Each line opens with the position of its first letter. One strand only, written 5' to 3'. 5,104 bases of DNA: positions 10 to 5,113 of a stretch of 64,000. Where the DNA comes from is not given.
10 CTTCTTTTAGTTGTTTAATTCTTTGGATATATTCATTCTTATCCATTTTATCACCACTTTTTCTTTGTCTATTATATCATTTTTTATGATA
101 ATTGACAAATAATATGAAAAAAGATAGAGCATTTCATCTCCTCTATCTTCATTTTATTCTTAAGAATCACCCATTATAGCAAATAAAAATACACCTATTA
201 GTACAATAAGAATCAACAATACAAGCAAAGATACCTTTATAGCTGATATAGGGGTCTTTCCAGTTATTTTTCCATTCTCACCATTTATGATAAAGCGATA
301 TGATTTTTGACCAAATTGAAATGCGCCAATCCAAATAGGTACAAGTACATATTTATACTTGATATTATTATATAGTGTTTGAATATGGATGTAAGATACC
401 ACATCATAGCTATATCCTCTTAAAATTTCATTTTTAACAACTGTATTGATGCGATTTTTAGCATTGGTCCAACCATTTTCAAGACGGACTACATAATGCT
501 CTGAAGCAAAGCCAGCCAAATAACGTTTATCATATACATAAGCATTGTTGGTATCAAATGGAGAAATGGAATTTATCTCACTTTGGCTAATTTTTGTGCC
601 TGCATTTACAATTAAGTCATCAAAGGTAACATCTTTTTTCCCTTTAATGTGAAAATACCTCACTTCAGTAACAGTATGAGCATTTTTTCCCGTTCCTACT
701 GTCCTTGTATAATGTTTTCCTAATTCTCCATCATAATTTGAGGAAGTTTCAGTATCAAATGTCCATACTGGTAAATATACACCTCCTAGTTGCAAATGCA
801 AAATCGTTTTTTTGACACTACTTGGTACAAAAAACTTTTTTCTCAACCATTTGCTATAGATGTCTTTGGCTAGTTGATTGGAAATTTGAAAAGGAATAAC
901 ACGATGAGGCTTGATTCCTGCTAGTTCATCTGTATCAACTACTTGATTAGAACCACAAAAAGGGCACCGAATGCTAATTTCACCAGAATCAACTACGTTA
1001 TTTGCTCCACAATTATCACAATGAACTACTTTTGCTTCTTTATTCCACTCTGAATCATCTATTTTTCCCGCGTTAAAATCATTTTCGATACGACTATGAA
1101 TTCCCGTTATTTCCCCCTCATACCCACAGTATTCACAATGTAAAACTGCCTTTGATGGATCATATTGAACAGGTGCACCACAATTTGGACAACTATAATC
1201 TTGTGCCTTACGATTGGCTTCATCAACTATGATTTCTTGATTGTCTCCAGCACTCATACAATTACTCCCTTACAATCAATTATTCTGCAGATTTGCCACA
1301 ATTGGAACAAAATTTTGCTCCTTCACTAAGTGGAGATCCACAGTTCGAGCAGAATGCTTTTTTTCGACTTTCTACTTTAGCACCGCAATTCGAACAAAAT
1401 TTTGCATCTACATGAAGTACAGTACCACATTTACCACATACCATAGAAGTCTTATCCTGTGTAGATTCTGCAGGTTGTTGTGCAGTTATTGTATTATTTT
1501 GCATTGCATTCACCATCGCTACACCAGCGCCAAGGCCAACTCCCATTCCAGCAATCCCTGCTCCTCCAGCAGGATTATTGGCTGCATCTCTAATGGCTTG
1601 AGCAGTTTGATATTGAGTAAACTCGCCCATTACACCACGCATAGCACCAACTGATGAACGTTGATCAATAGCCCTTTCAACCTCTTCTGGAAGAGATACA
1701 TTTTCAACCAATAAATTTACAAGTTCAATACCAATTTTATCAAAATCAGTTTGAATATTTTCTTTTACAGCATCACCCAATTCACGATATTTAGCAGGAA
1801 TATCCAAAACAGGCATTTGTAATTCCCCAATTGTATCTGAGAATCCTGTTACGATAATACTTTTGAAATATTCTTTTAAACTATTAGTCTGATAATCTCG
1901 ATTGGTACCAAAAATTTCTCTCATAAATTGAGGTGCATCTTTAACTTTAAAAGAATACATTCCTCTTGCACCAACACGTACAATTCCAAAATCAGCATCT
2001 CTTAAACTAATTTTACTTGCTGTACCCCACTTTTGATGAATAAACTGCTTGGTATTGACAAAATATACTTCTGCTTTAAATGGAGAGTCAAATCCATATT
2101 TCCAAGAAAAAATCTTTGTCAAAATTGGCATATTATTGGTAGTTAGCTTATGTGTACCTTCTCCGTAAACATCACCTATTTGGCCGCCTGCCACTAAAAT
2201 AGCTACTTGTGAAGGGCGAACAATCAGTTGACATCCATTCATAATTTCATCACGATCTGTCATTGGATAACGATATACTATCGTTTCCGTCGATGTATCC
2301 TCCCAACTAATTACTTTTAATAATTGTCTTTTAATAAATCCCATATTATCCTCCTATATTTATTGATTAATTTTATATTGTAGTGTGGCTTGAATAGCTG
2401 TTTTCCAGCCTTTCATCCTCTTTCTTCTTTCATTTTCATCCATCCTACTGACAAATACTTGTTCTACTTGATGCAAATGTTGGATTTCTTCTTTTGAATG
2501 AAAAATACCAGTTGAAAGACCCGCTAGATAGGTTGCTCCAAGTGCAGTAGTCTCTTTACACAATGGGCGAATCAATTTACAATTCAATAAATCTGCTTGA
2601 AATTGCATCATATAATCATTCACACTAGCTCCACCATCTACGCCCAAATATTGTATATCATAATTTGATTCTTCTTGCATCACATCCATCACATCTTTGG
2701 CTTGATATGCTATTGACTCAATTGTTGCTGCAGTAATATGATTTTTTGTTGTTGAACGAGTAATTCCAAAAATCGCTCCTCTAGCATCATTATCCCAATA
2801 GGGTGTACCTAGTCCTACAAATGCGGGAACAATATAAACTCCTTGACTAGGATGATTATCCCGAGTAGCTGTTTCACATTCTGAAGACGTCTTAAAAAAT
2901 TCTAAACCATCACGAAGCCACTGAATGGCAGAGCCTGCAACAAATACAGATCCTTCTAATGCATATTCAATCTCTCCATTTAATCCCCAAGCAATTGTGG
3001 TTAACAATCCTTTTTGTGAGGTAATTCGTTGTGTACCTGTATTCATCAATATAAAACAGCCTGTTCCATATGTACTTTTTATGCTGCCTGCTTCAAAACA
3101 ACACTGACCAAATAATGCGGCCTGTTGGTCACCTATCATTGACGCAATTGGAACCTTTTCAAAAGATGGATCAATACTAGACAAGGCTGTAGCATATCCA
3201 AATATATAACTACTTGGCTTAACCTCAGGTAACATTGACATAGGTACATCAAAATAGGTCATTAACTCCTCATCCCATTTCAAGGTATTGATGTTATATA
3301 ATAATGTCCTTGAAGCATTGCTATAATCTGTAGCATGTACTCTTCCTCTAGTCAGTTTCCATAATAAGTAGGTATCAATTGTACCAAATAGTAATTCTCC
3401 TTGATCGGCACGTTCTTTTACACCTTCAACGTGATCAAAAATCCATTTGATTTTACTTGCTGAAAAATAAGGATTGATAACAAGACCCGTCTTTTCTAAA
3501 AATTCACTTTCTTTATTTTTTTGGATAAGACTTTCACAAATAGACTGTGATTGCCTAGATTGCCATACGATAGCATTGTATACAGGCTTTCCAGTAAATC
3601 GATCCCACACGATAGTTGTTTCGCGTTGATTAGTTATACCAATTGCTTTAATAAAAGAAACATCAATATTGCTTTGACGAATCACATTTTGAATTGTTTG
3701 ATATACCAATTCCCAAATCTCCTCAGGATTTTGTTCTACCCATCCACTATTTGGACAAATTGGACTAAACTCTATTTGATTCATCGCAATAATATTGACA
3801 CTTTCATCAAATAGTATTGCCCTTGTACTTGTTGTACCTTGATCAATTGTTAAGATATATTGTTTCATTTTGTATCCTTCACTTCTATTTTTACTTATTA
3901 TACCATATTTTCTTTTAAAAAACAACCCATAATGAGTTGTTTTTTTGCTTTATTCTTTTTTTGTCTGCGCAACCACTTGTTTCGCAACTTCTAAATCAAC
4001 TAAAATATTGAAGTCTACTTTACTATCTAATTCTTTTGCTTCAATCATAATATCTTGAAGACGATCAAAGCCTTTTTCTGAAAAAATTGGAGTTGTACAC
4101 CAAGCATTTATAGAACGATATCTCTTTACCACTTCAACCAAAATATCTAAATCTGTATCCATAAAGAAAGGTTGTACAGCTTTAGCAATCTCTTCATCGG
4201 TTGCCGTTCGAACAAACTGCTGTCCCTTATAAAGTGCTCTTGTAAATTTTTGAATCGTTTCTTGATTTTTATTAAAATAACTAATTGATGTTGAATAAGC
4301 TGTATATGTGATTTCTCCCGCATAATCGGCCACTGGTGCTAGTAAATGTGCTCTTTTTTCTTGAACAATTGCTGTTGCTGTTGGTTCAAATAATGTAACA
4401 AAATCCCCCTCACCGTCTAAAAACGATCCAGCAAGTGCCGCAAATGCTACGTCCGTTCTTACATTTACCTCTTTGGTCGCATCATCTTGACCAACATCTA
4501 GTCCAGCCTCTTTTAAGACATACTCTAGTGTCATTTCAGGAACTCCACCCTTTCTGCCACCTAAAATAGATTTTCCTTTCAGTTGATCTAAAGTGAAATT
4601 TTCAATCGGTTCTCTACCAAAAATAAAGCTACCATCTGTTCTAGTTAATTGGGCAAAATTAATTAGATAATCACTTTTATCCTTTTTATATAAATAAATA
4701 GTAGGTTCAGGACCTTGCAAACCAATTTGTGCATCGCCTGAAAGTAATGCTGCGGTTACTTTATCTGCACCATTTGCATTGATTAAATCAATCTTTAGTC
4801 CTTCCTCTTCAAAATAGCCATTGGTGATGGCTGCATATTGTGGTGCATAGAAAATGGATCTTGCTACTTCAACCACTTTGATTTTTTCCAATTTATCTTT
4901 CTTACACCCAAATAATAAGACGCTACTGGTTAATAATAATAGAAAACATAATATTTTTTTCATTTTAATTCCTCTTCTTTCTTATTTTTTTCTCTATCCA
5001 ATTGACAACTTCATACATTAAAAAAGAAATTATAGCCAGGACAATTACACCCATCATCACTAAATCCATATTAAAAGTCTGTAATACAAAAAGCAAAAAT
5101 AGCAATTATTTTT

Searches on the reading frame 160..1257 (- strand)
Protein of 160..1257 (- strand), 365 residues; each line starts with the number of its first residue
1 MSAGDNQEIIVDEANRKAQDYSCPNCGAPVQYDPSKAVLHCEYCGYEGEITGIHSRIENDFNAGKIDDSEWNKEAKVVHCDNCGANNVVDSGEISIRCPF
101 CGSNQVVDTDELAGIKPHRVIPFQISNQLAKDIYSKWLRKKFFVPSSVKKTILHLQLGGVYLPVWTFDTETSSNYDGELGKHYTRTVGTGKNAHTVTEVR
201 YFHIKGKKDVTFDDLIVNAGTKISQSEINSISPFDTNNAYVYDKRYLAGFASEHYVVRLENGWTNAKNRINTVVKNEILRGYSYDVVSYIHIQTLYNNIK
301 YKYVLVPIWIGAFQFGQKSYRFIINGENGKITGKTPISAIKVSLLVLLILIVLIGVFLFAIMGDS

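Call 10: search_protein_families(library=pfam, proteins=[window:160-1257:-], max_evalue=0.01)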
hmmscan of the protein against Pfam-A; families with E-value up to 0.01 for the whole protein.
window:160-1257:- (365 aa): 12 families
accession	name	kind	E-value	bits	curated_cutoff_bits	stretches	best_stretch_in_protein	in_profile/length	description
PF08271.17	Zn_Ribbon_TF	-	3.9e-05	23.6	29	1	21-58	1-39/43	TFIIB zinc-binding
PF02591.20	Zn_ribbon_9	-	0.00052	20.5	29.1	0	70-85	16-31/33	C4-type zinc ribbon domain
PF01155.25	HypA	-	0.00053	20.4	28.9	0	72-106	65-97/112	Hydrogenase/urease nickel incorporation, metallochaperone, hypA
PF13248.11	Zn_ribbon_3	-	0.00066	19.5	27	0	21-46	3-24/26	zinc-ribbon domain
PF08792.16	A2L_zn_ribbon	-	0.0012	18.9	22.9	0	78-105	4-31/33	A2L zinc ribbon domain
PF12773.13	DZR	-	0.0013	19.3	27.3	0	18-47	10-33/45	Double zinc ribbon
PF19134.6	DUF5817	-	0.0014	19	31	0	77-105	3-31/57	Domain of unknown function (DUF5817)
PF09297.16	Zn_ribbon_NUD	-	0.0014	18.7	24.8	0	23-47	6-30/32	NADH pyrophosphatase zinc ribbon domain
PF21344.3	Zn_ribbon_LysW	-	0.003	17.6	27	0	22-51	2-34/46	Alpha-aminoadipate carrier protein LysW-like, globular domain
PF14354.12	Lar_restr_allev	-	0.0089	16.7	28.6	0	98-112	6-20/58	Restriction alleviation protein Lar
PF14353.12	CpXC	-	0.0092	16.4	25.4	0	39-89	1-49/121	CpXC protein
PF24623.2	Phage_zn_bind_8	-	0.0093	16.1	24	0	18-30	9-21/57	Putative DNA-binding phage zinc finger domain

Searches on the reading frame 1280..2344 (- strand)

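Call 10: search_protein_families(library=pfam, proteins=[window:1280-2344:-], max_evalue=0.01)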
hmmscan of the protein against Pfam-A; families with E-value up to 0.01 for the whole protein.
window:1280-2344:- (354 aa): 10 families
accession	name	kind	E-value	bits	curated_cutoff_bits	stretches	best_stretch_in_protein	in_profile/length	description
PF13421.11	Band_7_1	-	9.9e-79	264.3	24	1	23-233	1-210/211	SPFH domain-Band 7 family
PF01145.31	Band_7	-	1e-17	65.2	23.6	1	41-230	2-159/176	SPFH domain / Band 7 family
PF13240.11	Zn_Ribbon_1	-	2.2e-14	53.1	25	2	331-351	1-21/23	zinc-ribbon domain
PF13248.11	Zn_ribbon_3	-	5.7e-11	41.9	27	2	332-351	5-24/26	zinc-ribbon domain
PF12773.13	DZR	-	1.4e-10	41.6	27.3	1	303-350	1-45/45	Double zinc ribbon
PF17032.10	Zn_ribbon_15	-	2e-06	28.9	28.9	2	317-350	40-73/73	zinc-ribbon family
PF18912.6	DZR_2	-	8.6e-06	25.9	27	1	303-349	10-55/56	Double zinc ribbon domain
PF14803.11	Zn_ribbon_Nudix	-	1.8e-05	25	25.6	0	315-327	1-13/34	Nudix N-terminal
PF09297.16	Zn_ribbon_NUD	-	3.9e-05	23.7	24.8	0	315-325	4-14/32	NADH pyrophosphatase zinc ribbon domain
PF24460.1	DUF7575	-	0.0011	18.8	28.5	0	332-351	6-25/28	Domain of unknown function (DUF7575)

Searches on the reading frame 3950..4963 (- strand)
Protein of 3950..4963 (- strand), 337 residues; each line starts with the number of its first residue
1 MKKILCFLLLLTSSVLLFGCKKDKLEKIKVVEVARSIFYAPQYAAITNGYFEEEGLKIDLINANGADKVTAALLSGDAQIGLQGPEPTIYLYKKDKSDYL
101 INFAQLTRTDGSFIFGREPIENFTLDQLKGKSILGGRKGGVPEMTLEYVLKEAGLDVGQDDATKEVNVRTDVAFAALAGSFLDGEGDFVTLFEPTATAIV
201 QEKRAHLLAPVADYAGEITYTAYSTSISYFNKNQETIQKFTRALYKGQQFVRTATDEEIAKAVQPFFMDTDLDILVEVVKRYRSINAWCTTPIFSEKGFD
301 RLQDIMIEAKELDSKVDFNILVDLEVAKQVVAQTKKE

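Call 10: search_protein_families(library=pfam, proteins=[window:3950-4963:-], max_evalue=0.01)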
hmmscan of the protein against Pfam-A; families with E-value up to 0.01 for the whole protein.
window:3950-4963:- (337 aa): 3 families
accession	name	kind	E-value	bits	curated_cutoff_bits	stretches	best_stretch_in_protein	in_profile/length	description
PF09084.16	NMT1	-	7e-19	69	20.5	1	40-252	5-210/216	NMT1/THI5 like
PF13379.11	NMT1_2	-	2.3e-09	37.9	24.7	1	39-262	18-250/252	NMT1-like family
PF12974.12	Phosphonate-bd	-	0.0003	20.7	27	0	53-176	26-152/242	ABC transporter, phosphonate, periplasmic substrate-binding protein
